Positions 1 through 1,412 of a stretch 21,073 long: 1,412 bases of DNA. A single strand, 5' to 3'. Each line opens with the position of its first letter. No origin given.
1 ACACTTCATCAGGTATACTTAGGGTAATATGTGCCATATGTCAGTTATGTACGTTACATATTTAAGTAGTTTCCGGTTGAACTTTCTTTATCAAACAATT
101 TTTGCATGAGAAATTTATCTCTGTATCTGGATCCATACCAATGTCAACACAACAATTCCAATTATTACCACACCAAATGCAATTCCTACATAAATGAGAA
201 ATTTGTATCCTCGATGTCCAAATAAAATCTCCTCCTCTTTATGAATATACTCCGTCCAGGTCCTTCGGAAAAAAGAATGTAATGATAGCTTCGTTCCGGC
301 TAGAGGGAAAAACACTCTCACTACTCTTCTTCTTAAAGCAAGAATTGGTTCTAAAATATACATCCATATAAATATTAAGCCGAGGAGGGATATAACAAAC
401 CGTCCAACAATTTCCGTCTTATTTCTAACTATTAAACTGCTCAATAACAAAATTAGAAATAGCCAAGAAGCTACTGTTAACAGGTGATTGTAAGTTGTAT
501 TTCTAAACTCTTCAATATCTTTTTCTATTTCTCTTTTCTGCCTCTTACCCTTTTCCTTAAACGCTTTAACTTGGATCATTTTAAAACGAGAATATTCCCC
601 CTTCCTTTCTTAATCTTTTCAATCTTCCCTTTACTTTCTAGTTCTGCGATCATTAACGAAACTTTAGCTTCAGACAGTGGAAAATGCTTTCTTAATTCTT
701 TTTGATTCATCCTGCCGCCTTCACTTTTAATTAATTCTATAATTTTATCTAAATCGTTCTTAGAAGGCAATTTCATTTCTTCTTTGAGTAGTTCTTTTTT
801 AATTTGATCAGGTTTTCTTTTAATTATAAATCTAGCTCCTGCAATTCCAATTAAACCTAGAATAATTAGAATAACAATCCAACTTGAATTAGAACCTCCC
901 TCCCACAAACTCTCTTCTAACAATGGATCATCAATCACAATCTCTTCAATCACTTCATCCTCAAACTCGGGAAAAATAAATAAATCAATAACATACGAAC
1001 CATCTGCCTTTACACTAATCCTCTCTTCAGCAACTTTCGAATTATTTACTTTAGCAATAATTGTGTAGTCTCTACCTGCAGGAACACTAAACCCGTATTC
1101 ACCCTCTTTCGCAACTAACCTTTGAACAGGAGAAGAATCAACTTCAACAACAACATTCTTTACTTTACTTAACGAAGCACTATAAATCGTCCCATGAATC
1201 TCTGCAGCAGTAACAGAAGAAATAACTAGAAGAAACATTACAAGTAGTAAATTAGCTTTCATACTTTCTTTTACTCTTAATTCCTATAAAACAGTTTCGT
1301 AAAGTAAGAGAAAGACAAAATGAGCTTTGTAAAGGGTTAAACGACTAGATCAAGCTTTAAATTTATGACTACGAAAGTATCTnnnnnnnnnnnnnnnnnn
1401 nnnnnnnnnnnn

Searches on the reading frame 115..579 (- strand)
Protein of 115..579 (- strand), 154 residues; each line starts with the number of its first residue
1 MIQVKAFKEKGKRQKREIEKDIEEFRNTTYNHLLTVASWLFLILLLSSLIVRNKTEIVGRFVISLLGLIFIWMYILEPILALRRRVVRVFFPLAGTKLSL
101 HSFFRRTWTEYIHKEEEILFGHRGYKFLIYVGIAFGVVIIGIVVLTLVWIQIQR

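Call 22: find_encoding_contigs(protein=window:115-579:-, flank=10000, max_places=4)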
Protein window:115-579:- (154 aa): 3 contigs read that carry it; 2 places shown.
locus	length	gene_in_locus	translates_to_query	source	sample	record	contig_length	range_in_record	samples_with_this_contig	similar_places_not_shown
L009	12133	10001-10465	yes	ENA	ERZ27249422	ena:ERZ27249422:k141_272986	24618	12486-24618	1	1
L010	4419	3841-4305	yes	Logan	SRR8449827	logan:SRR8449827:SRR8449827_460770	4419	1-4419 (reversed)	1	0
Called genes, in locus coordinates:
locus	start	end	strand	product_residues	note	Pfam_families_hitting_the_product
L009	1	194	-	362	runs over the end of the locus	PF03463:eRF1_1, PF18854:baeRF_family10, PF03464:eRF1_2, PF18859:acVLRF1, PF03465:eRF1_3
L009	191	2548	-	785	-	PF00133:tRNA-synt_1, PF01406:tRNA-synt_1e (faint), PF09334:tRNA-synt_1g, PF08264:Anticodon_1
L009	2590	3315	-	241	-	PF00535:Glycos_transf_2 (weak)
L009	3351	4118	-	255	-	-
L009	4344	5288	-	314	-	-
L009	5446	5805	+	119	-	-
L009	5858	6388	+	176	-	-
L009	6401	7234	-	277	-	PF02498:Bro-N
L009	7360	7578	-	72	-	-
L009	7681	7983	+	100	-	-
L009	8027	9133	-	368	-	-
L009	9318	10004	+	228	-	PF24034:DUF7343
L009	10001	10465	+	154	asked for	-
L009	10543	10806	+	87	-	PF26688:RHH_12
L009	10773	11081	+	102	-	PF01850:PIN (weak), PF18480:DUF5615 (faint)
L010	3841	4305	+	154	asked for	-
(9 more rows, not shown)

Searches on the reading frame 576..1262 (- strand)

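Call 8: search_protein_families(library=pfam, proteins=[window:576-1262:-], max_evalue=0.01)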
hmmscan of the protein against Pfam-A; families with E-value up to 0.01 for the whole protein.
window:576-1262:- (228 aa): 5 families
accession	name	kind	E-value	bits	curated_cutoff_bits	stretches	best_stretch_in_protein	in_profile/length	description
PF24034.1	DUF7343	-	9.1e-18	64.3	27.6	1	170-227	4-61/62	Domain of unknown function (DUF7343)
PF09012.17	FeoC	-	0.00034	21.1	21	1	181-220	11-50/69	FeoC like transcriptional regulator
PF01047.28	MarR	-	0.0017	18.6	24.6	1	177-218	11-51/59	MarR family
PF13412.12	HTH_24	-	0.0033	17.4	21.9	1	173-215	7-48/48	Winged helix-turn-helix DNA-binding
PF13620.12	CarboxypepD_reg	-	0.0043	17.8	32.3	1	22-93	2-78/82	Carboxypeptidase regulatory-like domain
